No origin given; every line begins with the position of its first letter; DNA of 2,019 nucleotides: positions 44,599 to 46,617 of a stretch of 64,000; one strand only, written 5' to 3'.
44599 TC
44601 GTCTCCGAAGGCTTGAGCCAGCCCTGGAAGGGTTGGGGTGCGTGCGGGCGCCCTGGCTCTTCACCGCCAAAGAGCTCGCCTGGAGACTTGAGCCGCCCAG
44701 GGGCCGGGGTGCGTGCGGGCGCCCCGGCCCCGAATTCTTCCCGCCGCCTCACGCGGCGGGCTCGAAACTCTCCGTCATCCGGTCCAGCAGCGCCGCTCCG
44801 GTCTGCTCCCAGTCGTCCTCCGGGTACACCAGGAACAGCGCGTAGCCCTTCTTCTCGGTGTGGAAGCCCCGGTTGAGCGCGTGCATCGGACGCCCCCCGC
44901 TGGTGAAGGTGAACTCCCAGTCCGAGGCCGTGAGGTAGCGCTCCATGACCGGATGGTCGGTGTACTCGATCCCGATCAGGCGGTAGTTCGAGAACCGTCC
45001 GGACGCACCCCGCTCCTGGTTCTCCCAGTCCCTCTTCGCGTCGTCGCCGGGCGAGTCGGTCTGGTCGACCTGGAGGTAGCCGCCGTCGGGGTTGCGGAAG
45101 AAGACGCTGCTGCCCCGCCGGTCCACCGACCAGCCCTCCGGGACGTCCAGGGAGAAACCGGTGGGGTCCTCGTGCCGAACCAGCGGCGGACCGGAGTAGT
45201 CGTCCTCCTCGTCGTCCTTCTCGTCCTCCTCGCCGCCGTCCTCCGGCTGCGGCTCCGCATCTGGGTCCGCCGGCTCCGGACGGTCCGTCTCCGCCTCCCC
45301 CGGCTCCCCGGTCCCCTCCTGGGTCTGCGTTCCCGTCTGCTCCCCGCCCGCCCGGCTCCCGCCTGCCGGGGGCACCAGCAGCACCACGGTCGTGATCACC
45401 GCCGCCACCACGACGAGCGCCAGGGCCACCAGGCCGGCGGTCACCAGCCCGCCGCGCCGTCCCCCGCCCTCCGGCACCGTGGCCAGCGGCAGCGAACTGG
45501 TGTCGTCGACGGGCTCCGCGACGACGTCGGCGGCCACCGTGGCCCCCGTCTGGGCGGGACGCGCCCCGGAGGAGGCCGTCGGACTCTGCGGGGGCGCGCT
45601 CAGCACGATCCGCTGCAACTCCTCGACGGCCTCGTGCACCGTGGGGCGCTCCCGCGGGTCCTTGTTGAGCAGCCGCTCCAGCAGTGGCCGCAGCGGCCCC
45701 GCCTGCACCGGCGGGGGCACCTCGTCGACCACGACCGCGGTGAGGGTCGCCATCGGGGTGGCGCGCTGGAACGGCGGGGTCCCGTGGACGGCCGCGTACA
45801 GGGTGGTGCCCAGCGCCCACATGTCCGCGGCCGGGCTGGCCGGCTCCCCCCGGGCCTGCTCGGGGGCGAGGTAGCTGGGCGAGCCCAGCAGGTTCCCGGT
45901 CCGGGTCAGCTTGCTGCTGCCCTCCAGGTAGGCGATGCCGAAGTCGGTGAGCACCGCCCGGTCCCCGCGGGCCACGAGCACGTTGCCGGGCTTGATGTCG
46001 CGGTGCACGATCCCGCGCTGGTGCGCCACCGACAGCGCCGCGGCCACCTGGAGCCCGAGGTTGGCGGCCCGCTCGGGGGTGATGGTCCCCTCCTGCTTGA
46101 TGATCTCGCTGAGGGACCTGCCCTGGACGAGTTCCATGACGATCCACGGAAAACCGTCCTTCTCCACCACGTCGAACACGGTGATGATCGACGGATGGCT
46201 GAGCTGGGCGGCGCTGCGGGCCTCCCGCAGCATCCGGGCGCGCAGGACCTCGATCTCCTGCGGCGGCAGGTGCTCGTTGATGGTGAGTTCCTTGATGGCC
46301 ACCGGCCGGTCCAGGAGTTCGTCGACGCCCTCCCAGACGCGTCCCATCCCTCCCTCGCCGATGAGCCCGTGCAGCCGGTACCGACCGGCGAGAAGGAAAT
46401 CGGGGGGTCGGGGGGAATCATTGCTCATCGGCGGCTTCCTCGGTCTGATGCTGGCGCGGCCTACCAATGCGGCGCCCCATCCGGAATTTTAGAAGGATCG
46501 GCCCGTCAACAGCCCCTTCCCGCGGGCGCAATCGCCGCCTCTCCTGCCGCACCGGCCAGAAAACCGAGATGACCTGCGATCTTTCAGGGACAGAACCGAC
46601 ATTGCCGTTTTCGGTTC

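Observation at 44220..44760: Hairpin- and repeat-rich 0.55-kb non-coding region with a consensus promoter: candidate structured sRNA / REP-like array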

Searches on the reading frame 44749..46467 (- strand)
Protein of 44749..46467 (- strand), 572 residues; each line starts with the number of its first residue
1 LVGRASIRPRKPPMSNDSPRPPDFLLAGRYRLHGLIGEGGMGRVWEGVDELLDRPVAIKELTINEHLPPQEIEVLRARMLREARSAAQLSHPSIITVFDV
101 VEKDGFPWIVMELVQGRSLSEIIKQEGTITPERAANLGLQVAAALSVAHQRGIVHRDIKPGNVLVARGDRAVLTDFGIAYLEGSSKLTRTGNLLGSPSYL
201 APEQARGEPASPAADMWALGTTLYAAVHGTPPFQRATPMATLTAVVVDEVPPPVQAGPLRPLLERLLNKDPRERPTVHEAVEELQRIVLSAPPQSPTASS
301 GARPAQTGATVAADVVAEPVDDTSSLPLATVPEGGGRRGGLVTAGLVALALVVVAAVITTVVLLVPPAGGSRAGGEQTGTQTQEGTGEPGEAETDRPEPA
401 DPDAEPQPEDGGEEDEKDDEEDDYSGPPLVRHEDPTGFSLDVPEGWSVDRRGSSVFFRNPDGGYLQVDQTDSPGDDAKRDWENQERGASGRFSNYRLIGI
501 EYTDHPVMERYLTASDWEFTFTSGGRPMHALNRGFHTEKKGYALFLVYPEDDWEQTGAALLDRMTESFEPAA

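Call 14: search_protein_families(library=pfam, proteins=[window:44749-46467:-], max_evalue=0.01)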
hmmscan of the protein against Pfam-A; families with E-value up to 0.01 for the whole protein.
window:44749-46467:- (572 aa): 5 families
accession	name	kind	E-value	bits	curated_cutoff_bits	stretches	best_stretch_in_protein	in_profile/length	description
PF00069.31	Pkinase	-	8.4e-50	170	31.7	1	30-282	1-259/263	Protein kinase domain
PF07714.23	PK_Tyr_Ser-Thr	-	4.6e-31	108.5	23.1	1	33-284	4-258/258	Protein tyrosine and serine/threonine kinase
PF01636.29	APH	-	8.4e-06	26.1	23.2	1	148-178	165-196/239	Phosphotransferase enzyme family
PF03109.22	ABC1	-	1.9e-05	24.4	22.9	1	109-179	145-214/244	ABC1 atypical kinase-like domain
PF14531.12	Kinase-like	-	0.00095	18.9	25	1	137-274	150-289/289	Kinase-like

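Call 32: find_homologous_proteins(query=window:44749-46467:-, max_evalue=1e-60)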
Query window:44749-46467:- (572 aa): 1902 proteins with E <= 1e-60 among 8000 candidates; the best 120 are listed.
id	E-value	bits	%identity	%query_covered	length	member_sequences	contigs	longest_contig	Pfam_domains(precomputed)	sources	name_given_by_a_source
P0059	0.0e+0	1253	100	98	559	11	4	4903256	PF07714.24,PF00069.32,PF03109.23,PF01636.30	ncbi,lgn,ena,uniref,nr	ncbi:serine/threonine protein kinase [Thermobifida alba]|uniref:non-specific serine/threonine protei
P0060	0.0e+0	1015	83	98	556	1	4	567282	PF07714.24,PF00069.32,PF03109.23,PF01636.30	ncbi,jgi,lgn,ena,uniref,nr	ncbi:serine/threonine-protein kinase [Thermobifida cellulosilytica]|uniref:non-specific serine/threo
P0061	2.1e-289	979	80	98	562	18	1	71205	PF07714.24,PF00069.32,PF03109.23,PF01636.30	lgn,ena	-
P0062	2.0e-280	949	80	96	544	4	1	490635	PF07714.24,PF00069.32,PF03109.23,PF01636.30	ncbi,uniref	ncbi:serine/threonine-protein kinase [Thermobifida halotolerans]|uniref:serine/threonine-protein kin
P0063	6.3e-261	885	73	96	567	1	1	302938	PF07714.24,PF00069.32,PF03109.23,PF01636.30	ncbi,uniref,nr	ncbi:protein kinase domain-containing protein [Actinorugispora endophytica]|uniref:non-specific seri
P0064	2.4e-210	718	61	98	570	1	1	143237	PF07714.24,PF00069.32,PF03109.23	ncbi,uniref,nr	ncbi:serine/threonine-protein kinase [Nocardiopsis ansamitocini]|uniref:non-specific serine/threonin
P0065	5.3e-194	664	71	51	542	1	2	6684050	PF07714.24,PF00069.32,PF03109.23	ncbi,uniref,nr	ncbi:tRNA A-37 threonylcarbamoyl transferase component Bud32 [Spinactinospora alkalitolerans]|uniref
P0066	4.8e-188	644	57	96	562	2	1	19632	PF07714.24,PF00069.32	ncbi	ncbi:serine/threonine-protein kinase, partial [Marinitenerispora sediminis]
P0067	5.3e-187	641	74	46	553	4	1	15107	PF07714.24,PF00069.32,PF03109.23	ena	-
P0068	7.2e-184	631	74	47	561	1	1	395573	PF07714.24,PF00069.32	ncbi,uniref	ncbi:serine/threonine-protein kinase [Marinactinospora rubrisoli]|uniref:non-specific serine/threoni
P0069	6.8e-183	627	72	47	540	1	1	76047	PF07714.24,PF00069.32,PF03109.23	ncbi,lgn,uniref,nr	ncbi:serine/threonine protein kinase [Murinocardiopsis flavida]|uniref:non-specific serine/threonine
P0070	6.4e-182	624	72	47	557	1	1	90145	PF07714.24,PF00069.32,PF03109.23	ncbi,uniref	ncbi:serine/threonine-protein kinase [Nocardiopsis mangrovi]|uniref:non-specific serine/threonine pr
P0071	1.2e-180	620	54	98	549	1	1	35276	PF07714.24,PF00069.32,PF03109.23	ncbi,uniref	ncbi:serine/threonine-protein kinase [Salinactinospora qingdaonensis]|uniref:non-specific serine/thr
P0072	7.2e-179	614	56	96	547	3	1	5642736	PF07714.24,PF00069.32,PF03109.23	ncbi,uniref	ncbi:protein kinase domain-containing protein [Marinactinospora thermotolerans]|uniref:serine/threon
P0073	1.5e-178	613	55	95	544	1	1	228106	PF07714.24,PF00069.32,PF03109.23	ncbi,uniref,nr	ncbi:serine/threonine-protein kinase [Halostreptopolyspora alba]|uniref:non-specific serine/threonin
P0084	2.8e-169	582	54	97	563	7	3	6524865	PF07714.24,PF00069.32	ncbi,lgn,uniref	ncbi:protein kinase domain-containing protein [Nocardiopsis dassonvillei]|uniref:serine/threonine-pr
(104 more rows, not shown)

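Call 33: find_encoding_contigs(protein=P0062, flank=4000, max_places=2)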
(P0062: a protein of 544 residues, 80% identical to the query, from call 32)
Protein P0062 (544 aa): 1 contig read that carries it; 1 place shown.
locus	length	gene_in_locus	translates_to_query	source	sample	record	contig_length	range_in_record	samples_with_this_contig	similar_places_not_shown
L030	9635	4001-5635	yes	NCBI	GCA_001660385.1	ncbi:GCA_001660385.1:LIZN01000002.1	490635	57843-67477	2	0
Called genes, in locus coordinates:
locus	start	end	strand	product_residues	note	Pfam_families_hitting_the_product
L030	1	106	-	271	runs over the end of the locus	PF13673:Acetyltransf_10, PF00583:Acetyltransf_1 (faint), PF13508:Acetyltransf_7 (weak), PF13527:Acetyltransf_9 (weak)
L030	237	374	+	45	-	-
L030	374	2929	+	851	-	-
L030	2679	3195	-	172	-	PF13238:AAA_18, PF13671:AAA_33 (weak)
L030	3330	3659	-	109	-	PF13453:Zn_ribbon_TFIIB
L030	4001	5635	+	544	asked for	PF00069:Pkinase, PF07714:PK_Tyr_Ser-Thr, PF01636:APH (faint), PF03109:ABC1 (weak)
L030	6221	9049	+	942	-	PF01565:FAD_binding_4, PF02754:CCG (faint), PF02913:FAD-oxidase_C, PF13183:Fer4_8, PF13534:Fer4_17 (weak)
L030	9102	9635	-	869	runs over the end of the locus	PF00004:AAA (weak), PF13401:AAA_22 (faint)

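Call 34: find_encoding_contigs(protein=P0061, flank=4000, max_places=2)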
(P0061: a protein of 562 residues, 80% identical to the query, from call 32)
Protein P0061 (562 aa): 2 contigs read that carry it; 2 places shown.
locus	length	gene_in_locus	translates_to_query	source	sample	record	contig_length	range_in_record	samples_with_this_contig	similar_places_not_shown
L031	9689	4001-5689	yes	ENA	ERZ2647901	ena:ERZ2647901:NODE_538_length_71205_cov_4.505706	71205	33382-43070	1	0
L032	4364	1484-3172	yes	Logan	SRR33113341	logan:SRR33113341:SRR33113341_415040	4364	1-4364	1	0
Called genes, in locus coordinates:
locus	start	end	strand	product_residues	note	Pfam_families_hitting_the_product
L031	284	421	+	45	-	-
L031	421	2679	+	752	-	PF00403:HMA, PF00122:E1-E2_ATPase, PF00702:Hydrolase, PF08282:Hydrolase_3 (faint)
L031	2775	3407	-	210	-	PF13238:AAA_18, PF13671:AAA_33 (weak)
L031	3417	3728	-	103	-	-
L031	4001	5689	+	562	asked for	PF00069:Pkinase, PF07714:PK_Tyr_Ser-Thr, PF01636:APH (faint), PF03109:ABC1 (weak)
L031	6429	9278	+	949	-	PF01565:FAD_binding_4, PF02754:CCG (faint), PF02913:FAD-oxidase_C, PF13183:Fer4_8, PF13534:Fer4_17 (weak)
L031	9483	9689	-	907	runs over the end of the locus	PF13191:AAA_16, PF13176:TPR_7 (faint), PF13428:TPR_14 (faint), PF14559:TPR_19 (faint), PF25064:ARM_TT21_5th (faint), PF13424:TPR_12, PF23914:TPR_CcmH_CycH (weak), PF13424:TPR_12, +7 more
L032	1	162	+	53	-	?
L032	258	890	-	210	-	PF13238:AAA_18, PF13671:AAA_33 (weak)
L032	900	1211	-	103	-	-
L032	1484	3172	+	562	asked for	PF00069:Pkinase, PF07714:PK_Tyr_Ser-Thr, PF01636:APH (faint), PF03109:ABC1 (weak)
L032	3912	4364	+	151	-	?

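Call 35: find_encoding_contigs(protein=P0063, flank=4000, max_places=2)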
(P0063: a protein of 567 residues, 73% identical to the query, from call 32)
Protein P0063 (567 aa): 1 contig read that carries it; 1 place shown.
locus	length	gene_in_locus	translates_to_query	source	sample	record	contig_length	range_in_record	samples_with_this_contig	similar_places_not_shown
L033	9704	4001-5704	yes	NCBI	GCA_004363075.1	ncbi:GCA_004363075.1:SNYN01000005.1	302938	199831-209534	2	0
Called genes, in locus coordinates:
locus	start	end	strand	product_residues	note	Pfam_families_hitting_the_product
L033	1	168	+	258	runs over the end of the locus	-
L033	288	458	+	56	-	-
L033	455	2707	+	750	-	PF00403:HMA, PF00122:E1-E2_ATPase, PF00702:Hydrolase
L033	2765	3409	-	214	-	PF13671:AAA_33 (weak), PF13238:AAA_18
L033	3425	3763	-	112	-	PF13453:Zn_ribbon_TFIIB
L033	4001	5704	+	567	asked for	PF00069:Pkinase, PF07714:PK_Tyr_Ser-Thr, PF01636:APH (faint), PF03109:ABC1 (weak)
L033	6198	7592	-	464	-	PF00370:FGGY_N, PF02782:FGGY_C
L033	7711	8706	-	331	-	PF04198:Sugar-bind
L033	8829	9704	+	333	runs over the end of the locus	PF08240:ADH_N, PF16912:Glu_dehyd_C, PF13602:ADH_zinc_N_2 (faint), PF00107:ADH_zinc_N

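Call 38: find_encoding_contigs(protein=P0064, flank=3000, max_places=1)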
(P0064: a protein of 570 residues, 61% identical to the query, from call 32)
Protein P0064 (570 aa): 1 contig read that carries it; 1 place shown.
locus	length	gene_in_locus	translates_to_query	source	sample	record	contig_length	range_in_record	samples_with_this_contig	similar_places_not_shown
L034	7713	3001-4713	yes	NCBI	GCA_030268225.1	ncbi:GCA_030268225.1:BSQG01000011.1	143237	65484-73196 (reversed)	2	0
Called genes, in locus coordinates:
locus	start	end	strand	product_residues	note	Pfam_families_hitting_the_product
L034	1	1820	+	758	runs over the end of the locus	PF00403:HMA, PF00122:E1-E2_ATPase, PF00702:Hydrolase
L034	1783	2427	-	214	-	PF13671:AAA_33 (weak), PF13238:AAA_18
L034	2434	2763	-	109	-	PF13453:Zn_ribbon_TFIIB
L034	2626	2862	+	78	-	-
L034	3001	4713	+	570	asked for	PF00069:Pkinase, PF07714:PK_Tyr_Ser-Thr, PF03109:ABC1 (weak)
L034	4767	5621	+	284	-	PF08443:RimK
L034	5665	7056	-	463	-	PF00370:FGGY_N, PF02782:FGGY_C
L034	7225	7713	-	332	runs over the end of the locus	PF04198:Sugar-bind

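Call 39: find_encoding_contigs(protein=P0072, flank=3000, max_places=1)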
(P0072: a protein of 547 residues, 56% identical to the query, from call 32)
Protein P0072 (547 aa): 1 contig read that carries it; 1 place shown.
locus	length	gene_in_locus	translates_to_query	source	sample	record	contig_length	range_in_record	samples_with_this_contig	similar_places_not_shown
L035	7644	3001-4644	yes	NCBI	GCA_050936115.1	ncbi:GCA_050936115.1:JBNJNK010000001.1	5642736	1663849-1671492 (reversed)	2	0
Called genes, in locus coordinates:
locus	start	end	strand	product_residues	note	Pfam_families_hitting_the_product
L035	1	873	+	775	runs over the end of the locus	PF00403:HMA, PF00122:E1-E2_ATPase, PF00702:Hydrolase, PF08282:Hydrolase_3 (faint)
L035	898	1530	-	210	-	PF00440:TetR_N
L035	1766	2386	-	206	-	PF13191:AAA_16 (weak), PF13238:AAA_18, PF13671:AAA_33 (weak)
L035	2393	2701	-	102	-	PF13453:Zn_ribbon_TFIIB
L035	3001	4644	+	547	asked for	PF00069:Pkinase, PF07714:PK_Tyr_Ser-Thr, PF03109:ABC1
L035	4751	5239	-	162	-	PF23636:DUF7144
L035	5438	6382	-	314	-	PF14472:DUF4429, PF09851:SHOCT (weak)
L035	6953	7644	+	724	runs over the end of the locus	PF00535:Glycos_transf_2, PF13231:PMT_2 (weak)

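Call 40: find_encoding_contigs(protein=P0084, flank=3000, max_places=1)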
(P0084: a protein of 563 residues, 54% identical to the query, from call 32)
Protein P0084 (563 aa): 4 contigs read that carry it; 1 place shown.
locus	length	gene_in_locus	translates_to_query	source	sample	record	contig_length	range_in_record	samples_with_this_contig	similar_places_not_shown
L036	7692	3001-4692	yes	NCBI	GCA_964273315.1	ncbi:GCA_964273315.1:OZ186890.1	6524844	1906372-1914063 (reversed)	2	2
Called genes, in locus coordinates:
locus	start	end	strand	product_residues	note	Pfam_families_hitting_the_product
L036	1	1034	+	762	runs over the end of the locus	PF00403:HMA, PF00122:E1-E2_ATPase, PF00702:Hydrolase, PF08282:Hydrolase_3 (faint)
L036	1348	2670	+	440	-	-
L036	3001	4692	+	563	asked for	PF00069:Pkinase, PF07714:PK_Tyr_Ser-Thr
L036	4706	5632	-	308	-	PF04960:Glutaminase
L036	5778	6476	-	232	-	PF00072:Response_reg, PF00196:GerE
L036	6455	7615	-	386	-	PF23539:DUF7134, PF26992:DUF8318, PF07730:HisKA_3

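Call 83: find_encoding_contigs(protein=P0065, flank=3000, max_places=1)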
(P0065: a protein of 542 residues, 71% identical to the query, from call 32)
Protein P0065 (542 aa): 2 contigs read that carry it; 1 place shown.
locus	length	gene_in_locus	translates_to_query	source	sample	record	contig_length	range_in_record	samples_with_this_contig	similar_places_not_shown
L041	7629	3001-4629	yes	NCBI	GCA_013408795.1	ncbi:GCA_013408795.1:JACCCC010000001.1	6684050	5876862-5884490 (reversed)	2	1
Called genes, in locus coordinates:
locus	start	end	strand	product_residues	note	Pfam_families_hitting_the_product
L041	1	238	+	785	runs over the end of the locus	PF00403:HMA, PF00122:E1-E2_ATPase, PF00702:Hydrolase, PF08282:Hydrolase_3 (faint)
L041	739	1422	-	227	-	PF00440:TetR_N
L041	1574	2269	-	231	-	PF13191:AAA_16 (faint), PF13238:AAA_18, PF13671:AAA_33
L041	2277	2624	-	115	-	PF13453:Zn_ribbon_TFIIB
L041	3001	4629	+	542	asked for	PF00069:Pkinase, PF07714:PK_Tyr_Ser-Thr, PF03109:ABC1 (weak)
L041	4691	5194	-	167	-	PF23636:DUF7144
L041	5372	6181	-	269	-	PF13483:Lactamase_B_3 (weak), PF12706:Lactamase_B_2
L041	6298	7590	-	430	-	PF00285:Citrate_synt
